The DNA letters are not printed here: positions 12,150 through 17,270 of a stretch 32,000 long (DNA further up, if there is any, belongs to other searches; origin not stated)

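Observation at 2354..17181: Candidate self-contained system: heme-sensing kinase, sigma-54 regulator, sigma-54 promoter, NHL/Ig/dockerin scaffold and two giant multiheme cytochromes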

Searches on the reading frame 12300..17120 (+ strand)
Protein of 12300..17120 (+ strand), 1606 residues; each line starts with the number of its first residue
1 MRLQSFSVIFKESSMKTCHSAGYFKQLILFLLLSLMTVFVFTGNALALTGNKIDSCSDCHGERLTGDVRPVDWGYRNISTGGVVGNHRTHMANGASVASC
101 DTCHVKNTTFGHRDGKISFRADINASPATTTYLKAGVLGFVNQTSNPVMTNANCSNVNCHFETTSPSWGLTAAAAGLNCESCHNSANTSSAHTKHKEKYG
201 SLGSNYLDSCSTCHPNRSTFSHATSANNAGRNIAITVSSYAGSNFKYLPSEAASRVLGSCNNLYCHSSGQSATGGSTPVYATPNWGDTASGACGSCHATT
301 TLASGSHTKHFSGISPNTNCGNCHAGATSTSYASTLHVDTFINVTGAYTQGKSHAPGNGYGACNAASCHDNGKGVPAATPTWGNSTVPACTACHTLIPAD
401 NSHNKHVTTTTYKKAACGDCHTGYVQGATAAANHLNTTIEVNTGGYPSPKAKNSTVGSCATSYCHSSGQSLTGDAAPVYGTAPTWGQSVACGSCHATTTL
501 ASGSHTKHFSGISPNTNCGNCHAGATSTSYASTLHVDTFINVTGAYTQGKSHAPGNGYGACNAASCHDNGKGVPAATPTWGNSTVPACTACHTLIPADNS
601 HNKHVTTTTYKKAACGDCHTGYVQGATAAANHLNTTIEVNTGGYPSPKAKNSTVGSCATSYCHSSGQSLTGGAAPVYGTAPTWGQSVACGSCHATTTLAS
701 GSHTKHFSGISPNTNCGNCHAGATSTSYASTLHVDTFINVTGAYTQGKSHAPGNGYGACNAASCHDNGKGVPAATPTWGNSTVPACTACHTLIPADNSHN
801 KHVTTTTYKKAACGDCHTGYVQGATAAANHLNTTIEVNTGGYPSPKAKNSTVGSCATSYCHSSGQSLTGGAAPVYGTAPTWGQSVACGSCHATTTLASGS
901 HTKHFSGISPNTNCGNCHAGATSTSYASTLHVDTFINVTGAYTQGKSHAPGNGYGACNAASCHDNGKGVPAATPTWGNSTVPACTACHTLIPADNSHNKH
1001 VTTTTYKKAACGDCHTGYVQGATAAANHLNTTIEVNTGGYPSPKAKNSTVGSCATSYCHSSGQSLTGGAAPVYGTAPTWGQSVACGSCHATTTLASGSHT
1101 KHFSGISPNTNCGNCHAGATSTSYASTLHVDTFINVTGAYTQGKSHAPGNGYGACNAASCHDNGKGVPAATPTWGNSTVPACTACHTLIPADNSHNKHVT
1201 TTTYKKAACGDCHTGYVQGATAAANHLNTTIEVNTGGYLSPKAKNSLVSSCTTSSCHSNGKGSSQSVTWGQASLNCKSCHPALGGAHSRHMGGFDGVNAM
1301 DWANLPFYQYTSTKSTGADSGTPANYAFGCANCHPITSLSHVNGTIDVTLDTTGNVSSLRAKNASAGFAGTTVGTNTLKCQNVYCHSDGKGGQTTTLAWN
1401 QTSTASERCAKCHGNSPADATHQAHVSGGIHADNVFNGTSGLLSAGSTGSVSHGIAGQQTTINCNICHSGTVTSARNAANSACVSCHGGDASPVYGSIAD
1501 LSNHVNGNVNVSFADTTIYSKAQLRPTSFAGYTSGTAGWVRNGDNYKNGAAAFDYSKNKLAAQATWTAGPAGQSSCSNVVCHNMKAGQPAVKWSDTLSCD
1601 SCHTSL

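Call 7: search_protein_families(library=pfam, proteins=[window:12300-17120:+], max_evalue=0.01)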
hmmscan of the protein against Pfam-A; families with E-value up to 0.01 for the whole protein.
window:12300-17120:+ (1606 aa): 3 families
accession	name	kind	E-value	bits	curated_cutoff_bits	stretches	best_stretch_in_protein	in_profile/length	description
PF09698.15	GSu_C4xC__C2xCH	-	5.1e-42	142.7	21.7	13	259-297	1-36/36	Geobacter CxxxxCH...CXXCH motif (GSu_C4xC__C2xCH)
PF14522.11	Cytochrome_C7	-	2.4e-35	120.6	24.8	2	174-225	11-59/67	Cytochrome c7 and related cytochrome c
PF24445.1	DUF7564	-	0.0018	19.1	32.2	0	405-444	14-53/76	Family of unknown function (DUF7564)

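Call 13: search_protein_families(library=ncbifam, proteins=[window:12300-17120:+], max_evalue=0.01)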
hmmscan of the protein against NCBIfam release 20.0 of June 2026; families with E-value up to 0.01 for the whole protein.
window:12300-17120:+ (1606 aa): 3 families
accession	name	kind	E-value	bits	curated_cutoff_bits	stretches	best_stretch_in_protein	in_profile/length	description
TIGR01904.2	GSu_C4xC__C2xCH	domain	7.4e-109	355.6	27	14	1341-1423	1-66/73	CxxxxCH/CxxCH domain c-type cytochrome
TIGR03507.1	decahem_SO1788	subfamily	5.2e-30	104.5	209.3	5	435-547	228-326/672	OmcA/MtrC family decaheme c-type cytochrome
TIGR04257.1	nanowire_3heme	domain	9e-26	89.8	40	5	389-423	25-60/75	c(7)-type cytochrome triheme domain-containing protein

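Call 59: search_solved_structures(query=window:12300-17120:+, max_evalue=0.01)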
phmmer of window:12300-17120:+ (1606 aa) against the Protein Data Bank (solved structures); distinct sequences matched with E-value up to 0.01: 0.
